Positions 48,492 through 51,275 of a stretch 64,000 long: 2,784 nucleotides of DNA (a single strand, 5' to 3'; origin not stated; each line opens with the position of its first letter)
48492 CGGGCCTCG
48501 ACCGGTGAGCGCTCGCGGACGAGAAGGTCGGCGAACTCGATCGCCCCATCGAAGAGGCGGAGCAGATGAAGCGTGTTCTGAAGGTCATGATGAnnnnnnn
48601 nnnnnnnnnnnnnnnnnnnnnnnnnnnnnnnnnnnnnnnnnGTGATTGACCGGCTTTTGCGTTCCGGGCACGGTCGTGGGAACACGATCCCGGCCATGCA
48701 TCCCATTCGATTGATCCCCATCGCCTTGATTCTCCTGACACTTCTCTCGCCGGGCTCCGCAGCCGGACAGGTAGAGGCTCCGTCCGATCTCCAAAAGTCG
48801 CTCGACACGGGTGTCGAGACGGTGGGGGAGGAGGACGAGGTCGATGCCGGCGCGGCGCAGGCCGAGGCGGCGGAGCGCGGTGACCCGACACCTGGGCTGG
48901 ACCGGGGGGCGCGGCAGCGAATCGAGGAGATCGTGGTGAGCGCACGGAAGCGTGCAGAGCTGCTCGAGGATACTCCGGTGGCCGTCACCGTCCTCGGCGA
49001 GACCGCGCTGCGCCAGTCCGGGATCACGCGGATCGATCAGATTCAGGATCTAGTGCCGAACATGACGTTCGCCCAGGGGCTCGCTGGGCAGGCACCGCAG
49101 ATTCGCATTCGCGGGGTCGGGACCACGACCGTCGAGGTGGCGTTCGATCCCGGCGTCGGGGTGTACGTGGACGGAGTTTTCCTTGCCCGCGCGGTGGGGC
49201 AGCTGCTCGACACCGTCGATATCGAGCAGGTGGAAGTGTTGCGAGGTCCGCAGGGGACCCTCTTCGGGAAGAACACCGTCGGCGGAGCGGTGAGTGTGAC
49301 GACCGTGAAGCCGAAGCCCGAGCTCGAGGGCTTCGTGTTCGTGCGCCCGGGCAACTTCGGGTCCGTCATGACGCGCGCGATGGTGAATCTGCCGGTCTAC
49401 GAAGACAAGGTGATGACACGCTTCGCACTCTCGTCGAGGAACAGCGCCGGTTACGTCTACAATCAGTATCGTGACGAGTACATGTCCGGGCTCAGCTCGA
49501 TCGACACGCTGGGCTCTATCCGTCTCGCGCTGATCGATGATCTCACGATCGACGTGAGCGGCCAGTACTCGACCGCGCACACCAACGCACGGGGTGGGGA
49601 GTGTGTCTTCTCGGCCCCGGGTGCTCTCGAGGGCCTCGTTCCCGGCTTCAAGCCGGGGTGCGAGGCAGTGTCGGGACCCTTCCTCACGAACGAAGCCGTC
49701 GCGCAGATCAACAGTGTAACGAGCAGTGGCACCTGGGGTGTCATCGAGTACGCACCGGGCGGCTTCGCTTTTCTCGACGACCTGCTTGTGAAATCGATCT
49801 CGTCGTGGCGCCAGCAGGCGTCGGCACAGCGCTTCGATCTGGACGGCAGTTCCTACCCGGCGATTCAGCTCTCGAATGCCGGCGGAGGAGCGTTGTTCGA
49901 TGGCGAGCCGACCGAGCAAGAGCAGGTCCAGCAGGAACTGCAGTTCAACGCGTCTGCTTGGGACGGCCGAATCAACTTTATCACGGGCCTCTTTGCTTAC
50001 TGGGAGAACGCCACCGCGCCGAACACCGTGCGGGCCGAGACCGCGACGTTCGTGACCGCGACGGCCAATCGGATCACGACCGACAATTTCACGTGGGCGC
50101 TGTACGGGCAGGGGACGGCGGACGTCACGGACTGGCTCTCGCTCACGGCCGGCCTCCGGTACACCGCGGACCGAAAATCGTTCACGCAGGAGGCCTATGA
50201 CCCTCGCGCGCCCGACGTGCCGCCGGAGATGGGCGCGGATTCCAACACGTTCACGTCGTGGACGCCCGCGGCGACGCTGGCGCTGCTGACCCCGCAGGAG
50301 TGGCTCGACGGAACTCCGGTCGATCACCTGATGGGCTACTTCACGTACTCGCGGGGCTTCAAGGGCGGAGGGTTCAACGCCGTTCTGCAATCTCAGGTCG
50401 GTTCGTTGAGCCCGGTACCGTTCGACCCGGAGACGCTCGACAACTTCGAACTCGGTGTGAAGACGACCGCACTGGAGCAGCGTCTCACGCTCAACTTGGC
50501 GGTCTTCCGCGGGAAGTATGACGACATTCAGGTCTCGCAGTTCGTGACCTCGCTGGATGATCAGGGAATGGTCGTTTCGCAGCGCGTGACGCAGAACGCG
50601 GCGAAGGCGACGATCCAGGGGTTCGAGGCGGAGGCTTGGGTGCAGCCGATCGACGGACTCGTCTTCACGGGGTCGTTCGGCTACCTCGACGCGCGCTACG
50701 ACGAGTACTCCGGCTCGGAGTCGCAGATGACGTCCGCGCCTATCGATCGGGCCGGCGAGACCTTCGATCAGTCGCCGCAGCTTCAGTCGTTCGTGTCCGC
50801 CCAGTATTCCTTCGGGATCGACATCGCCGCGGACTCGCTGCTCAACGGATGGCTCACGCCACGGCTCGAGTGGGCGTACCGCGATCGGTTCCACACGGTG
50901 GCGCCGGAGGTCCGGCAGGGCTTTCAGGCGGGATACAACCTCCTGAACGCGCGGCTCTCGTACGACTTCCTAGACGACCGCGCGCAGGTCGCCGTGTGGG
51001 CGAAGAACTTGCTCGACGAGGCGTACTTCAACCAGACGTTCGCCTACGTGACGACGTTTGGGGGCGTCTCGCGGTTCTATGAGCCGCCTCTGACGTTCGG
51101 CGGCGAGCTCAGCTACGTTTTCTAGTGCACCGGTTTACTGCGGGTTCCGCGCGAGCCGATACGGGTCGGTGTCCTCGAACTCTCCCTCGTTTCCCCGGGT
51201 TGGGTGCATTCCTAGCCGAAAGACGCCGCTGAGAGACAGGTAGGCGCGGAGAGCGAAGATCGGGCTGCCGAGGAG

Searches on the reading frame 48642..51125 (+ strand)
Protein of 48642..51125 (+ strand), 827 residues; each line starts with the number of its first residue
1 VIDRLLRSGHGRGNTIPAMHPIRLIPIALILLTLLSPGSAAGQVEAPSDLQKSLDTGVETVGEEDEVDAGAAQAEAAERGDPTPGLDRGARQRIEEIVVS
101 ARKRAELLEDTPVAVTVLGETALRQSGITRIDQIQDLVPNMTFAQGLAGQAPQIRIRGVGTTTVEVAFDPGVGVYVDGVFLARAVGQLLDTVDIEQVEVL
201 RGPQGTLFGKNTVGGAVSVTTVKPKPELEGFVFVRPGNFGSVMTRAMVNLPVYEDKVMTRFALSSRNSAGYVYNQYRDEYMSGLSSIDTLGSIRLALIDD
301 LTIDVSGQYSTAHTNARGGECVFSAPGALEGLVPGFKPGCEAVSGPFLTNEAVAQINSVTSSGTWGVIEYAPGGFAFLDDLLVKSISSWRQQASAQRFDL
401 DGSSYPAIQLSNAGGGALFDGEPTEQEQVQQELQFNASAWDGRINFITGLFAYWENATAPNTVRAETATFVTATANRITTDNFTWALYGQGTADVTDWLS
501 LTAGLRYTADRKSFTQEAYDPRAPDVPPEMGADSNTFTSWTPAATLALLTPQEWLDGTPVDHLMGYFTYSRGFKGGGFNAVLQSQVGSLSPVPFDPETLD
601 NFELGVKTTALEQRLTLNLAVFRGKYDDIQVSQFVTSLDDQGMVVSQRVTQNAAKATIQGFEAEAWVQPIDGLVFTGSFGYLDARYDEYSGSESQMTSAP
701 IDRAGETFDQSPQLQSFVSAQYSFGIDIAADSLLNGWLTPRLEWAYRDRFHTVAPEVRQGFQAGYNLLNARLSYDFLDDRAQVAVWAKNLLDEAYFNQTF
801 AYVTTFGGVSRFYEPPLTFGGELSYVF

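Call 69: search_protein_families(library=pfam, proteins=[window:48642-51125:+], max_evalue=0.0001)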
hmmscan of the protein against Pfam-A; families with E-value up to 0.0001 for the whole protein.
window:48642-51125:+ (827 aa): 3 families
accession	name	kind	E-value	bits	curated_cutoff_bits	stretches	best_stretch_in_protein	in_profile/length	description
PF00593.30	TonB_dep_Rec_b-barrel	-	6.3e-34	119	27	1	397-790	92-436/436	TonB dependent receptor-like, beta-barrel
PF07715.20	Plug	-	2.3e-18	67.1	23.9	1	109-216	3-107/107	TonB-dependent Receptor Plug Domain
PF14905.12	OMP_b-brl_3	-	3.7e-10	39.9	27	1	595-819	214-402/408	Outer membrane protein beta-barrel family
